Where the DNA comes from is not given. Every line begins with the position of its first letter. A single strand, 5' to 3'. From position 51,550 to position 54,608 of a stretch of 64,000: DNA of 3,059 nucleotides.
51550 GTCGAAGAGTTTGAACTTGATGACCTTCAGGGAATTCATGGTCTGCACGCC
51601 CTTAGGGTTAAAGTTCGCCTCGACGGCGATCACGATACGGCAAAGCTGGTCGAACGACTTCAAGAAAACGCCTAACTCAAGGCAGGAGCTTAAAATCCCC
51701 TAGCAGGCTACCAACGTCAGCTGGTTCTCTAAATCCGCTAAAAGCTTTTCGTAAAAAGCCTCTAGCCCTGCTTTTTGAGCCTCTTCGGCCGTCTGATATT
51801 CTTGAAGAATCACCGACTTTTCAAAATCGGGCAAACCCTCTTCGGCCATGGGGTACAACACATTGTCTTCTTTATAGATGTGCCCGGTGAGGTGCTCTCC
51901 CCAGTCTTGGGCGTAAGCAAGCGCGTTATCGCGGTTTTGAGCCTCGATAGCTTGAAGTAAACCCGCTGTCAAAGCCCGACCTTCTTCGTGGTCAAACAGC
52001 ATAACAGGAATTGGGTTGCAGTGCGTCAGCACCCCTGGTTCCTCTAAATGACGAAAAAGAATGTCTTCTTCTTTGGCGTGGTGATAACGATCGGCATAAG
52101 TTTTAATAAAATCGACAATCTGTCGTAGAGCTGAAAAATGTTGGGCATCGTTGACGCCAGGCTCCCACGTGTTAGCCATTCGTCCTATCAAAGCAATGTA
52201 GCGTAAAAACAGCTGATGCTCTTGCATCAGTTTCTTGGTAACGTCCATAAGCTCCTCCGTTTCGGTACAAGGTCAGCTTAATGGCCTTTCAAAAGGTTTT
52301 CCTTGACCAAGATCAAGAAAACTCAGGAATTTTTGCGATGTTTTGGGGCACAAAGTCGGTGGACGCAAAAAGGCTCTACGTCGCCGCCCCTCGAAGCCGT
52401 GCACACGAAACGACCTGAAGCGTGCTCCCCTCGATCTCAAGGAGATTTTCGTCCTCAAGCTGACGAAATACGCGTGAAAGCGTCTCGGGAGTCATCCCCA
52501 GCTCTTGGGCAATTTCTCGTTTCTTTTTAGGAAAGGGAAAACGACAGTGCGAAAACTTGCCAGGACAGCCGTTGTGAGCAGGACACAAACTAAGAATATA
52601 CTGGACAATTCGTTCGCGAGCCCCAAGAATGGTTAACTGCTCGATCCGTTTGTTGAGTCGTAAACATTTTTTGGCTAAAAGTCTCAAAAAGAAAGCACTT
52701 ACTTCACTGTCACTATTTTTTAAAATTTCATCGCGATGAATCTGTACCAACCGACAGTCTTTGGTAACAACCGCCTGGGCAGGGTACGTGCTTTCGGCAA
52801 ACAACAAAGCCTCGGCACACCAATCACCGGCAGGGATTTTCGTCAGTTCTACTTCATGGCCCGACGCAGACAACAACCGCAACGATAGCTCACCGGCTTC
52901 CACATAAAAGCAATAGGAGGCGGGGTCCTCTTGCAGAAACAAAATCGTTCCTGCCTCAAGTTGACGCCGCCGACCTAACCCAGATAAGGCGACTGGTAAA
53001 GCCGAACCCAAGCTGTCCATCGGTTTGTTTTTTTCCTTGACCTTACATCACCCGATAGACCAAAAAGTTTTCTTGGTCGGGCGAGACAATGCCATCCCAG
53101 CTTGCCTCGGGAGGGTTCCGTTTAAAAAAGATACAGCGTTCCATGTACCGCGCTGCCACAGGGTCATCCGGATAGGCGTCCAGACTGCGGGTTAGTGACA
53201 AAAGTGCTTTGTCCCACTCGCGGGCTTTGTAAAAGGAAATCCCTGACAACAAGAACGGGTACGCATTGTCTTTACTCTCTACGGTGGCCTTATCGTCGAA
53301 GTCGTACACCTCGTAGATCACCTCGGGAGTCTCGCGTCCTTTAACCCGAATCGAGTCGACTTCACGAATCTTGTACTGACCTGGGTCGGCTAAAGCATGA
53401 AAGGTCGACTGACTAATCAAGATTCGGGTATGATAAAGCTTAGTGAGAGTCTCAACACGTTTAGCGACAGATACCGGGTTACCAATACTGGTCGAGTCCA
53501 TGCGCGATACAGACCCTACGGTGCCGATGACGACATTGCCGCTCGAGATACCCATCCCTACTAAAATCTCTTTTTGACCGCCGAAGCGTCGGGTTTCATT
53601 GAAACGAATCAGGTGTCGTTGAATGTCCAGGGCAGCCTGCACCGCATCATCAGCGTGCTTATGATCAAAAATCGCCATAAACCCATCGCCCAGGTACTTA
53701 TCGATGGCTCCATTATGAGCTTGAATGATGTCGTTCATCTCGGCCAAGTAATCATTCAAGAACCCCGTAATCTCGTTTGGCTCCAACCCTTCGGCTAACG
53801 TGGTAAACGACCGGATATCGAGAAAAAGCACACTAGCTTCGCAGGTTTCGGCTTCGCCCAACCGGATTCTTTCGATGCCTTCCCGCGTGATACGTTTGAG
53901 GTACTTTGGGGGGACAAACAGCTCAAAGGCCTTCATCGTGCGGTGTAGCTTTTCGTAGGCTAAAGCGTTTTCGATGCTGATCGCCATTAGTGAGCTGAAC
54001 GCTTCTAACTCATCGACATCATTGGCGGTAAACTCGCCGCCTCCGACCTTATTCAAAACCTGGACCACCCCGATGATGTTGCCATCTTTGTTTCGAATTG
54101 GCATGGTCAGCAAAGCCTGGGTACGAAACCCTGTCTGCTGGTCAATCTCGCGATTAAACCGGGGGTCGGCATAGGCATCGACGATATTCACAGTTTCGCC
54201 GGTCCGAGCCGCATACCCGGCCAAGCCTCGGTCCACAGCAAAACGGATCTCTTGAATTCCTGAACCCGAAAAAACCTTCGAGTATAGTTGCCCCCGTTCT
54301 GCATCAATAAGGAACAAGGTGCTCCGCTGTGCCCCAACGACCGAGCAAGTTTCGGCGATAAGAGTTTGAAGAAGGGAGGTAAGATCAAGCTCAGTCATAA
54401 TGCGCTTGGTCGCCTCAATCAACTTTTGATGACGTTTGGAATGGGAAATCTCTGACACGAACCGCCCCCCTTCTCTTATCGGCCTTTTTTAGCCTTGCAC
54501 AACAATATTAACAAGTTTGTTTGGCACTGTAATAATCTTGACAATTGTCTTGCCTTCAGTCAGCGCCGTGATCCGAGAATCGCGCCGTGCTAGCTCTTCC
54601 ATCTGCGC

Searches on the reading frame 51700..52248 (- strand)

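Call 75: search_protein_families(library=pfam, max_evalue=0.0001, proteins=[window:51700-52248:-])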
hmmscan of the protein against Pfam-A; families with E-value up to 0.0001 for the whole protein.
window:51700-52248:- (182 aa): 1 family
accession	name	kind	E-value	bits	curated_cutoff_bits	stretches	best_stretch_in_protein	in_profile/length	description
PF01814.28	Hemerythrin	-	3.1e-16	60.5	25.3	1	4-135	3-127/127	Hemerythrin HHE cation binding domain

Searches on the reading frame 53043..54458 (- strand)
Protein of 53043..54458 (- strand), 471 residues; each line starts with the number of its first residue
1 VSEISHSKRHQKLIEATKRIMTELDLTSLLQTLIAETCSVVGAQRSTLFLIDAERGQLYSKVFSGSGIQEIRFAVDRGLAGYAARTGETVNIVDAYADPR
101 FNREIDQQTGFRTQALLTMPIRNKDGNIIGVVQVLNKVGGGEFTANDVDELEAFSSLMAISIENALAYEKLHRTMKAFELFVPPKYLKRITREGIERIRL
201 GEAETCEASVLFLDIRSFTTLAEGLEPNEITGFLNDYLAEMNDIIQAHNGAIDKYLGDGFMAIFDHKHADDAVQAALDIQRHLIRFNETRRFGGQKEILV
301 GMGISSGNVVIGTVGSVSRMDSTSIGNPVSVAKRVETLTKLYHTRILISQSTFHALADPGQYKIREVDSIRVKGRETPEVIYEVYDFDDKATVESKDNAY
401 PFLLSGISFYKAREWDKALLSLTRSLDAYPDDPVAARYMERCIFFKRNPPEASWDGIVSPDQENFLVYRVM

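Call 75: search_protein_families(library=pfam, max_evalue=0.0001, proteins=[window:53043-54458:-])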
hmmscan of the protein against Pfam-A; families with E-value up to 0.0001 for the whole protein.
window:53043-54458:- (471 aa): 4 families
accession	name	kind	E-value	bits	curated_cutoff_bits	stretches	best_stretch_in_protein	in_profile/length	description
PF00211.25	Guanylate_cyc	-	8.9e-22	78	21.9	1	207-378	8-176/183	Adenylate and Guanylate cyclase catalytic domain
PF01590.32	GAF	-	6.9e-20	72.4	22.4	1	25-162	1-133/133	GAF domain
PF13185.12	GAF_2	-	7.2e-15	55.8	28.6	1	24-163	2-136/136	GAF domain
PF13492.12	GAF_3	-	1.6e-08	35.4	27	1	28-164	4-129/129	GAF domain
